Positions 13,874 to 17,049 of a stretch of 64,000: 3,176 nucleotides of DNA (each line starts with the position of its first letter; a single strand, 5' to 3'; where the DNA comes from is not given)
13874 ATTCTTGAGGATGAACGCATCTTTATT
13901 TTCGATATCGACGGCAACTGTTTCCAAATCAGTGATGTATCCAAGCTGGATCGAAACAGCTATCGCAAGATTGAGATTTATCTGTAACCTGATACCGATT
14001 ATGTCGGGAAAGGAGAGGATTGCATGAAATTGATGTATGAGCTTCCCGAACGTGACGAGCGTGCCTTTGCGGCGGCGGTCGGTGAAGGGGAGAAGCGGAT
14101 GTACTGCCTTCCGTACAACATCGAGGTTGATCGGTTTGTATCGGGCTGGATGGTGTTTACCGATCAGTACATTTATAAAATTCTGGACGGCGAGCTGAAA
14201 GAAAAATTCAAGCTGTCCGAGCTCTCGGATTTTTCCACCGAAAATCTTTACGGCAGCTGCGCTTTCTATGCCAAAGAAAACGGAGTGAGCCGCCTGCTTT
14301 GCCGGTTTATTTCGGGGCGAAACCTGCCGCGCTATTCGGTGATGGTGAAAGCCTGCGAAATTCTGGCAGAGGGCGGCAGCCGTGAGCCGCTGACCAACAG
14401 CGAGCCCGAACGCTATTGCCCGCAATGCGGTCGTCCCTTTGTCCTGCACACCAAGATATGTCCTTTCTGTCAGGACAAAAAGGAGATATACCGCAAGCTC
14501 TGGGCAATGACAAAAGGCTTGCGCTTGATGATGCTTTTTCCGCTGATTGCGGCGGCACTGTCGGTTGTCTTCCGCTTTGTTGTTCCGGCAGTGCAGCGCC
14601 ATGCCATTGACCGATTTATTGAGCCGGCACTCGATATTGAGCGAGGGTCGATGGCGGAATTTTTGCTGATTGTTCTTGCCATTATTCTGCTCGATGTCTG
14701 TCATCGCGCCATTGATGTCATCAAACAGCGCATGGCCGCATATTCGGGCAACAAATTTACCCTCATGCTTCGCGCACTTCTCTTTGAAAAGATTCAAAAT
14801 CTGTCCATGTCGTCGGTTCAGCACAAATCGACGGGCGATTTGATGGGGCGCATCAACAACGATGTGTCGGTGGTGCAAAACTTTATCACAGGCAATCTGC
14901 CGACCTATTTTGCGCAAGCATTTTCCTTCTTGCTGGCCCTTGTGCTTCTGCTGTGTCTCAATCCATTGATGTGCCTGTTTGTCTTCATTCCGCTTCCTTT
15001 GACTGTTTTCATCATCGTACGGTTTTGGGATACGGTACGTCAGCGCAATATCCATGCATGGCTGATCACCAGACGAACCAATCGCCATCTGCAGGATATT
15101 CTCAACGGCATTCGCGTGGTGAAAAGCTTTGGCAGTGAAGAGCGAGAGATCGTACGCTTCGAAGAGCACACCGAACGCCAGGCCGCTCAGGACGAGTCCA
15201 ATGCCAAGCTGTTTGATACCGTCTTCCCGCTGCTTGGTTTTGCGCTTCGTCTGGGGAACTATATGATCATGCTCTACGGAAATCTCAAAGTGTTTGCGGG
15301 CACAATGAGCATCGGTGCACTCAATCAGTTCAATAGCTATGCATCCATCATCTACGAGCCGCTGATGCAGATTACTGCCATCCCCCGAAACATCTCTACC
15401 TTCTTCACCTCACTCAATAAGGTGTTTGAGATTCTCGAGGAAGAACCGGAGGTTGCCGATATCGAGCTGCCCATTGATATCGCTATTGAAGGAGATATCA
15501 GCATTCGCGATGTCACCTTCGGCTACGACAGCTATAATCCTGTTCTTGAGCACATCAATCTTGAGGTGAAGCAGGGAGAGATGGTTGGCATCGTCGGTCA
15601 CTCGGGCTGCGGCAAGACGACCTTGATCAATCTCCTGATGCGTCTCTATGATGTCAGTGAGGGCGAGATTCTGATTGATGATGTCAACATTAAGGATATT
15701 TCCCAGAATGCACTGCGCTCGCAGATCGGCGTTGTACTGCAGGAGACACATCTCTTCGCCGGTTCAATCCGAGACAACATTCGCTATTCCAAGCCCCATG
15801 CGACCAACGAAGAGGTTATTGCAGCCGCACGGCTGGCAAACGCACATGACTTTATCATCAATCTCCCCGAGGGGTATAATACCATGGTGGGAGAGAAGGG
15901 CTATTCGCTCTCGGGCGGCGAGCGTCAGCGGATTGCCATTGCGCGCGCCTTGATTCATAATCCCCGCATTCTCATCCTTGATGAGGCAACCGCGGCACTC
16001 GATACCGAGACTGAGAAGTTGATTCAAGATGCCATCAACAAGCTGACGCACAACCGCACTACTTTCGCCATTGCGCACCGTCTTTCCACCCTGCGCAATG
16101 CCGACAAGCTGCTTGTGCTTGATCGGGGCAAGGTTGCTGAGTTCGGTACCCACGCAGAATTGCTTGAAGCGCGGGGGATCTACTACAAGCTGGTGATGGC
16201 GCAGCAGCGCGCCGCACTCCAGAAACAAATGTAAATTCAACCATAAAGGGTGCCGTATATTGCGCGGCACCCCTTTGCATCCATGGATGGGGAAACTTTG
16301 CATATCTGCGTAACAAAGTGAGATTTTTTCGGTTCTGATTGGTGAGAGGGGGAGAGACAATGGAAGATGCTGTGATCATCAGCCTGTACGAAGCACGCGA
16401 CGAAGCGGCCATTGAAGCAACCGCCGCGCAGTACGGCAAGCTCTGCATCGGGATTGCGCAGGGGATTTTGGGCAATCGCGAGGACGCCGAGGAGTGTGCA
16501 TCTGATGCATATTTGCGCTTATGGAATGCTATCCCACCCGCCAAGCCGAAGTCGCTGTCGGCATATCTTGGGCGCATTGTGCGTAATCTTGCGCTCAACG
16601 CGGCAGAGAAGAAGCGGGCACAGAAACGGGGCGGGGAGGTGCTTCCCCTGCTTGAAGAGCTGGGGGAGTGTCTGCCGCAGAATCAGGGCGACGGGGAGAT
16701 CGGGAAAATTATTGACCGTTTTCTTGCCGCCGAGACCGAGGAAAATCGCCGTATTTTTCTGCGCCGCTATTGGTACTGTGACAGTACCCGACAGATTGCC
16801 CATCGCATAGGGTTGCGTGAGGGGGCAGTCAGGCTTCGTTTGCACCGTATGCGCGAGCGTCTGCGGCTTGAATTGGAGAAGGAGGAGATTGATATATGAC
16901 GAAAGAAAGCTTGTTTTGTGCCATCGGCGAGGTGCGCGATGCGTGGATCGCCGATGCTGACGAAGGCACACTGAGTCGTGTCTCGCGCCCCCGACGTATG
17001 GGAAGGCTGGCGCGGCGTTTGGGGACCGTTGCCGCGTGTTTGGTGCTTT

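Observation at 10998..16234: ABC(Zn-ribbon) / DUF1854-like / ABC(Zn-ribbon) three-gene module: best candidate for an undescribed system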

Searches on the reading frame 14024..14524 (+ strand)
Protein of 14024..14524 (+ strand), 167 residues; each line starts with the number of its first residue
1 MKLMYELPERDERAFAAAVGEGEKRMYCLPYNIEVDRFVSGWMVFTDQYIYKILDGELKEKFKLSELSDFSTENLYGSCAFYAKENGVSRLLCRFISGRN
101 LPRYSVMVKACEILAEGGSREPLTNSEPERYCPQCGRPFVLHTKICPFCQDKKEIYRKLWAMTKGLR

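Call 14: find_homologous_proteins(query=window:14024-14524:+, max_evalue=0.001)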
Query seq(167 aa) (167 aa): 23 proteins with E <= 0.001 among 57 candidates.
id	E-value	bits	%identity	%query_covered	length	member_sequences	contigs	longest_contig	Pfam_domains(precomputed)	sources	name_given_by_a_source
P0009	3.5e-102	357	90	100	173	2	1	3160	-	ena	-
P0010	3.3e-96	338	93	92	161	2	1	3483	-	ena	-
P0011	5.6e-67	243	64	100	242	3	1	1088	-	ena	-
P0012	1.5e-65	238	62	100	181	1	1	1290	-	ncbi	-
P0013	8.1e-63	229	61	95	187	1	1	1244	-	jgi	jgi:hypothetical protein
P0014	1.1e-60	222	57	100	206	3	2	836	-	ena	-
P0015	1.3e-59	219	61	93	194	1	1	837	-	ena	-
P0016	5.1e-59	217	57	100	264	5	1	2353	-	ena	-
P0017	6.6e-59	217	57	100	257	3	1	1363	-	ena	-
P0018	8.3e-58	213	65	85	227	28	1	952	-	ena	-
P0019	2.1e-57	212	53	100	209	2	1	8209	-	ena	-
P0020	5.4e-55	204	54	100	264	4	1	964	-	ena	-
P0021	2.8e-53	198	59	90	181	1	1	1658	-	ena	-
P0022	5.2e-45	171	47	99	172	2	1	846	-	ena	-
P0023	7.6e-41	158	95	46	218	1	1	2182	-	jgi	-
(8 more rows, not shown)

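Call 26: search_protein_families(library=pfam, proteins=[window:14024-14524:+], max_evalue=10)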
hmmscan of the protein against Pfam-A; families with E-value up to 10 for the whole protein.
seq(167 aa): 15 families
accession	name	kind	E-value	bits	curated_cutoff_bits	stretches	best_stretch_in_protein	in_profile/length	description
PF10013.15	DUF2256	-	0.0011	19.5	25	2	127-140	5-18/40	Uncharacterized protein conserved in bacteria (DUF2256)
PF10571.15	UPF0547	-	0.0041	17.6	29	1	132-150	3-21/26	Uncharacterised protein family UPF0547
PF12773.13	DZR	-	0.0083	16.7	27.3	1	127-151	10-32/45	Double zinc ribbon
PF18912.6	DZR_2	-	0.032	14.5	27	1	129-150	36-56/56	Double zinc ribbon domain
PF13240.11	Zn_Ribbon_1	-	0.079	13.2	25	1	125-138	9-22/23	zinc-ribbon domain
PF12172.15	zf-ChsH2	-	0.11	12.8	23.2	1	131-150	13-32/37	ChsH2, rubredoxin-like zinc ribbon domain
PF14369.11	Zn_ribbon_19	-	0.13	12.8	30.8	1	125-140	17-32/35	zinc-ribbon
PF21349.2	RUBY_RBDX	-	0.17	11.8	26.5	1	127-138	14-25/30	Rubrerythrin, rubredoxin-like domain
PF17032.10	Zn_ribbon_15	-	0.18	13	28.9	1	104-150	36-73/73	zinc-ribbon family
PF01155.25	HypA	-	0.29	11.6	28.9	1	124-153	65-96/112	Hydrogenase/urease nickel incorporation, metallochaperone, hypA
PF24166.1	DUF7410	-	0.31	11.4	27.5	1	132-140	1-9/22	Domain of unknown function (DUF7410)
PF11682.14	Zn_ribbon_11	-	0.96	9.6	24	0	129-136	18-25/37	Probable zinc-ribbon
PF25208.1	DUF7838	-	1.5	9.3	28.5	0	127-137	4-14/55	Domain of unknown function (DUF7838)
PF14803.11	Zn_ribbon_Nudix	-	2.3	8.7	25.6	1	130-142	1-13/34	Nudix N-terminal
PF02132.21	RecR_ZnF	-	7.3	7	22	0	130-136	2-8/21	RecR, Cys4-zinc finger domain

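Call 42: predict_structure(alignment_id=A4)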
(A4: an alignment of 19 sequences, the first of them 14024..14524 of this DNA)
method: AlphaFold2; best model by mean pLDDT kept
length: 167 residues; sequences in the alignment: 19
mean_pLDDT: 85.8   pTM: 0.76
mean pLDDT of the five models: 85.8, 85.1, 85.1, 84.3, 83.5
residues with pLDDT >= 90: 97; 70-90: 52; 50-70: 14; < 50: 4
segments of 3 or more residues with pLDDT < 50: 164-167
pLDDT, mean of each block of 10 residues (from residue 1): 90 94 91 91 96 96 95 90 96 90 92 87 78 78 75 58 51
secondary structure, 60 per line:
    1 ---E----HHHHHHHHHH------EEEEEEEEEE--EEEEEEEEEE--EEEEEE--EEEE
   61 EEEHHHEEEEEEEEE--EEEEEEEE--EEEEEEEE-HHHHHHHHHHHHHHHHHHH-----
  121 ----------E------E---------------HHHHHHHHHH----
elements in order: H9-18 E25-34 E37-46 E49-54 E57-63 E67-75 E78-85 E88-95 H97-115 H154-163

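Call 45: fold_search(model_id=the predicted structure, library=pdb)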
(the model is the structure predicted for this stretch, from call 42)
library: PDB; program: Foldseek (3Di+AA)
matches with E <= 10: 1183; with E <= 0.001: 2
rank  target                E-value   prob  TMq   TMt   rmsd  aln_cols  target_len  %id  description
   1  5ukl_A                4.7e-04  1.00  0.41  0.12  10.8       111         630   10  Human GRK2 in complex with Gbetagamma subunits and CCG222886 (14bd) (released 2017-04-05)
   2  6l30                  9.2e-04  1.00  0.40  0.16   9.1       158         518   11  Crystal structure of the epithelial cell transforming 2 (ECT2) (released 2020-01-01)
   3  3dcx_E                1.0e-03  1.00  0.46  0.69   3.6       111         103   14  Crystal structure of a duf1696 family protein with a pleckstrin-homology domain (shew_0819) from shewanella loihica pv (released 2008-07-29)
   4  4tyz_A                1.6e-03  1.00  0.45  0.65   3.4       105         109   12  Crystal structure of the C-terminal domain of an unknown protein from Leishmania infantum (released 2014-08-06)
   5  2cay_B                1.9e-03  1.00  0.39  0.48   4.9       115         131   17  Vps36 N-terminal PH domain (released 2006-04-07)
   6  1x86_A                2.2e-03  1.00  0.40  0.20   4.0       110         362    9  Crystal Structure of the DH/PH domains of Leukemia-associated RhoGEF in complex with RhoA (released 2004-09-21)
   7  5ukk_A                2.3e-03  1.00  0.44  0.14   3.5       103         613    8  Human GRK2 in complex with human G-beta-gamma subunits and CCG211998 (14ak) (released 2017-04-05)
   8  5nqh_D                2.4e-03  1.00  0.39  0.50  10.2       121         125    8  Structure of the human Fe65-PTB2 homodimer (released 2017-05-03)
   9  1txd                  2.7e-03  1.00  0.41  0.21   3.7       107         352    9  Crystal Structure of the DH/PH domains of Leukemia-associated RhoGEF (released 2004-09-21)
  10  6u7c_A                2.9e-03  1.00  0.46  0.14   9.5       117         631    8  Human GRK2 in complex with Gbetagamma subunits and CCG258747 (released 2020-04-15)
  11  2h7d_MODEL_1_A        3.0e-03  1.00  0.36  0.53   4.7        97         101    8  Solution structure of the talin F3 domain in complex with a chimeric beta3 integrin-PIP kinase peptide (released 2007-01-30)
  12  6jm5_B                3.0e-03  1.00  0.36  0.45   5.2       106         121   10  Crystal structure of TBC1D23 C terminal domain (released 2019-10-16)
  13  2ysz_MODEL_1_A        3.0e-03  0.99  0.39  0.36  10.0       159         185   12  Solution structure of the chimera of the C-terminal PID domain of Fe65L and the C-terminal tail peptide of APP (released 2008-04-08)
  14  7k7z_A                3.2e-03  1.00  0.41  0.12   9.8       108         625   12  Structure of a hit for G Protein Coupled Receptor Kinase 2 (GRK2) Inhibitor for the Potential Treatment of Heart Failu (released 2020-10-28)
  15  6c2y_A                3.4e-03  1.00  0.46  0.14   5.1       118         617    8  Human GRK2 in complex with Gbetagamma subunits and CCG257142 (released 2018-04-25)
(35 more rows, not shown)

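Call 70: search_protein_representatives(alignment_id=A4)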
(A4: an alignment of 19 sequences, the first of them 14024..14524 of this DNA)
Query: 19 sequences, 186 profile positions. Proteins with E-value up to 0.001 (for the whole library): 294; up to 1e-10: 109; up to 1e-30: 19. The best 150 are listed.
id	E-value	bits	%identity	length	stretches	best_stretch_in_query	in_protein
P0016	6.8e-85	299.8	-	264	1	1-186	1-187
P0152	5.2e-78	277.4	-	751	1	1-186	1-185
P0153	1.6e-75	269.3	-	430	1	1-186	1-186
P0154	3.7e-66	238.7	-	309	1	1-186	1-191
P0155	9.2e-62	224.4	-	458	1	1-186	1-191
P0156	1.0e-54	201.5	-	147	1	1-141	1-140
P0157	3.6e-54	199.7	-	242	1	1-185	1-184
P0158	1.5e-51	191.1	-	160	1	1-120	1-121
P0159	3.9e-45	170.2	-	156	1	1-119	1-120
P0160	2.1e-44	167.8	-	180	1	1-110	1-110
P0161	4.6e-40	153.7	-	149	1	1-107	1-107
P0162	2.2e-39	151.4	-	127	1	1-102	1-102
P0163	1.9e-36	141.8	-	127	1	1-113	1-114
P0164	2.1e-34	135.2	-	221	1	1-89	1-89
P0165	4.5e-33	130.9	-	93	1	1-89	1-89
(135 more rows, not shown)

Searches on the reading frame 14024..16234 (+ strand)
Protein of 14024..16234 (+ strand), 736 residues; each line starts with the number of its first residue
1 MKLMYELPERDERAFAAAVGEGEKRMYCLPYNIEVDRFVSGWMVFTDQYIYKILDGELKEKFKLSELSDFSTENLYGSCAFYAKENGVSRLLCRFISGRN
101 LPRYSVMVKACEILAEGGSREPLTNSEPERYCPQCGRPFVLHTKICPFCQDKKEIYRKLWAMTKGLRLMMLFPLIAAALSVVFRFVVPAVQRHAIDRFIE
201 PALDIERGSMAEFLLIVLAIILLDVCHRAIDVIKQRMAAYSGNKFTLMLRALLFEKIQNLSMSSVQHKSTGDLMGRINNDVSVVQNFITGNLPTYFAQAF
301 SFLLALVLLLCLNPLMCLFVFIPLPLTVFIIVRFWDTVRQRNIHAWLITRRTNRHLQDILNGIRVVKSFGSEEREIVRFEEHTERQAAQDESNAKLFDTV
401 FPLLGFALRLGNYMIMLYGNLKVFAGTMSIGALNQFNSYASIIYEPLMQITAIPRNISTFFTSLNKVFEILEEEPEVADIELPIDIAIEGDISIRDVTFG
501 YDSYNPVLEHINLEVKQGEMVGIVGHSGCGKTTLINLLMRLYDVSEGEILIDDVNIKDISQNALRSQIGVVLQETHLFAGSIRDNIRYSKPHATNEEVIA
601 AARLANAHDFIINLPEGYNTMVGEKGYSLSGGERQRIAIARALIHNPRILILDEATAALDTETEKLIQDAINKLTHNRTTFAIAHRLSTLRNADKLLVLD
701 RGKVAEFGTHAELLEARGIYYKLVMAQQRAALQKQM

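Call 3: search_protein_families(library=pfam, proteins=[window:14024-16234:+], max_evalue=0.01)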
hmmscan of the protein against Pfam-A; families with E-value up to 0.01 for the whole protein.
window:14024-16234:+ (736 aa): 8 families
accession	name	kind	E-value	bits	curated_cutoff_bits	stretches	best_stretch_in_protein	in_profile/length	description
PF00005.33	ABC_tran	-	4.3e-36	125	25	1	508-657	1-137/137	ABC transporter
PF00664.28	ABC_membrane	-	4.8e-33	115.4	28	1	174-446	5-273/274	ABC transporter transmembrane region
PF02463.25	SMC_N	-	7.8e-07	29.2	40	1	558-697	69-209/220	RecF/RecN/SMC N terminal domain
PF13401.12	AAA_22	-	0.00058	20.6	27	1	520-659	7-96/130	AAA domain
PF03193.22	RsgA_GTPase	-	0.0025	18.1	30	1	509-549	98-137/174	RsgA GTPase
PF13191.12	AAA_16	-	0.0033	18.4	32.6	0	517-671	21-156/167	AAA ATPase domain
PF00004.35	AAA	-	0.0058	17.5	21.2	0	523-676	3-97/131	ATPase family associated with various cellular activities (AAA)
PF09818.15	ABC_ATPase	-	0.0085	15.6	23.2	0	605-661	135-190/283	P-loop domain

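Call 4: search_protein_families(library=ncbifam, proteins=[window:14024-16234:+], max_evalue=0.01)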
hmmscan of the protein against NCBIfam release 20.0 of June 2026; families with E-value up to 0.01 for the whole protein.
window:14024-16234:+ (736 aa): 192 families (the best 25 are shown)
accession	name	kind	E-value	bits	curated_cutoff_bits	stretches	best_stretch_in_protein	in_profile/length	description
NF052233.1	CphA_assoc_ABC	equivalog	2.6e-152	508.8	880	1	7-733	15-749/766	cyanophycin metabolism-associated ABC transporter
TIGR02203.1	MsbA_lipidA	equivalog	1.8e-123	413.1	602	1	156-727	2-569/572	lipid A export permease/ATP-binding protein MsbA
TIGR02204.1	MsbA_rel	hypoth_equivalog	2.6e-120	402.8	780.4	1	155-727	5-575/576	ABC transporter, permease/ATP-binding protein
TIGR01846.1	type_I_sec_HlyB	subfamily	1.1e-115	387.5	725.55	1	182-727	153-692/694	type I secretion system permease/ATPase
NF045513.1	HepA_fam_ABC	equivalog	1.2e-113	380.7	725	1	150-727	20-609/610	heterocyst formation ABC transporter subunit HepA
TIGR00958.1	3a01208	subfamily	5.8e-109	365.3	874.6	1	158-724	152-711/711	antigen peptide transporter 2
NF010178.0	PRK13657.1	equivalog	1.7e-104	350.4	733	1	210-728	55-571/588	glucan ABC transporter ATP-binding protein/ permease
NF008381.0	PRK11176.1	equivalog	7.4e-100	335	867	1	154-727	11-579/582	lipid A ABC transporter ATP-binding protein/permease MsbA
TIGR03796.1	NHLM_micro_ABC1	equivalog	1.1e-98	331.2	853.3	1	151-724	137-709/710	NHLP family bacteriocin export ABC transporter peptidase/permease/ATPase subunit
TIGR03375.1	type_I_sec_LssB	subfamily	9.4e-95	318.3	693.1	1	217-716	190-691/696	type I secretion system permease/ATPase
TIGR03797.1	NHLM_micro_ABC2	equivalog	1e-92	311.8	709.4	1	147-727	115-685/686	NHLP bacteriocin export ABC transporter permease/ATPase subunit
NF008055.0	PRK10789.1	equivalog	1.7e-89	300.9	845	1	183-732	31-577/590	SmdA family multidrug ABC transporter permease/ATP-binding protein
TIGR01192.1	chvA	subfamily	1.4e-87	294.7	585.4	1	296-726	134-569/585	glucan export ABC transporter ATP-binding protein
TIGR02857.1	CydD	equivalog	8.6e-85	285.7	435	2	444-699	274-529/529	thiol reductant ABC exporter subunit CydD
TIGR01193.1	bacteriocin_ABC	subfamily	9.1e-82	275.7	523.85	1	162-724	150-706/708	peptide cleavage/export ABC transporter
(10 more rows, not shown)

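Call 17: search_solved_structures(query=window:14024-16231:+, max_evalue=1e-40)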
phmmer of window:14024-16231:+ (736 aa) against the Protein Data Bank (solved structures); distinct sequences matched with E-value up to 1e-40: 260 (the best 60 are shown).
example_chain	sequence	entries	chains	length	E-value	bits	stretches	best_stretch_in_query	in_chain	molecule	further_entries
6qee_A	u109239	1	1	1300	5.6e-157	527.3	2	249-728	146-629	ABCB1HM-EQ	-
4m2s_A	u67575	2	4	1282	5.8e-157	527.3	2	249-728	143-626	Multidrug resistance protein 1A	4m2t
3g60_A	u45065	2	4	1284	5.9e-157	527.2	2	249-728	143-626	Multidrug resistance protein 1a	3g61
5kpi_A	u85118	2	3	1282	6e-157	527.2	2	249-728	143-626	Multidrug resistance protein 1A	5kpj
4q9h_A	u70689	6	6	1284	6e-157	527.2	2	249-728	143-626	Multidrug resistance protein 1A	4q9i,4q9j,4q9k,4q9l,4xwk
4ksb_A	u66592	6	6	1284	6.1e-157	527.2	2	249-728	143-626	Multidrug resistance protein 1A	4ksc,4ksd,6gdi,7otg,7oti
6q81_A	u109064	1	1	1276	6.5e-157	527.1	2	249-728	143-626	P-glycoprotein (ABCB1)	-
6ujt_A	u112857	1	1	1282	7.1e-157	527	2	249-728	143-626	ATP-dependent translocase ABCB1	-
4m1m_A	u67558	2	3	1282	7.4e-157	526.9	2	249-728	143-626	Multidrug resistance protein 1A | ATP-dependent translocase ABCB1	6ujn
3g5u_A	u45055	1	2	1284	7.5e-157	526.9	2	249-728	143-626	Multidrug resistance protein 1a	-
4lsg_A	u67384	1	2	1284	7.8e-157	526.9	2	249-728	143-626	Multidrug resistance protein 1A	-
6ujs_A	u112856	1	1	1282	9.4e-157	526.6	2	249-728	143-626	ATP-dependent translocase ABCB1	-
6ujr_A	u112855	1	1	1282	1.2e-156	526.2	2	249-728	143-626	ATP-dependent translocase ABCB1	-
6ujp_A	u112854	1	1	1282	1.7e-156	525.8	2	249-728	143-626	ATP-dependent translocase ABCB1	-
5ko2_A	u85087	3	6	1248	3.2e-156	524.8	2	249-728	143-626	Multidrug resistance protein 1A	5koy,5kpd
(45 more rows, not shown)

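Call 71: search_protein_families(library=padloc, proteins=[window:14024-16234:+], max_evalue=0.001)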
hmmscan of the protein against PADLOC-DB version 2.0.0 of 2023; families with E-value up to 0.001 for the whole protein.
window:14024-16234:+ (736 aa): 4 families
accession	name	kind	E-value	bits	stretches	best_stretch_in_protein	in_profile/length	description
PDLC04135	mad3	-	1.2e-31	108.6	2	625-717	260-360/374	mads_3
PDLC04140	mad8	-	1.1e-10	39.5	1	497-687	4-234/314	mads_8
PDLC04164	AriA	-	3.8e-05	21.4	0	517-560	26-65/253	-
PDLC02914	ATPase-Toprim_I-B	-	4.4e-05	20.9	0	511-542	18-49/443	-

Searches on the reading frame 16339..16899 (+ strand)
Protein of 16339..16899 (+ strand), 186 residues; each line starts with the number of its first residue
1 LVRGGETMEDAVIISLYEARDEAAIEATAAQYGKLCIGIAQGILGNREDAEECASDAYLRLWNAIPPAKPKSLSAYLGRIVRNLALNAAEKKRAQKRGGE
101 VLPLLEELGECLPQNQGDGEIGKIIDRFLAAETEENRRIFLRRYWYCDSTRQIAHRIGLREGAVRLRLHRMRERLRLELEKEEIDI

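Call 3: search_protein_families(library=pfam, proteins=[window:16339-16899:+], max_evalue=0.01)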
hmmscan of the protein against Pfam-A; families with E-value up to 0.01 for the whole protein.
window:16339-16899:+ (186 aa): 3 families
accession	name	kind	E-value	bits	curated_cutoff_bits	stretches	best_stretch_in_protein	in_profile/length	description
PF04542.20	Sigma70_r2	-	4e-13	49.4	24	1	31-93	4-69/71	Sigma-70 region 2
PF08281.18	Sigma70_r4_2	-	2.3e-06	27.6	25.7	1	133-175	12-54/54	Sigma-70, region 4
PF04545.22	Sigma70_r4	-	0.0016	18.4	24.1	1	133-176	6-49/50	Sigma-70, region 4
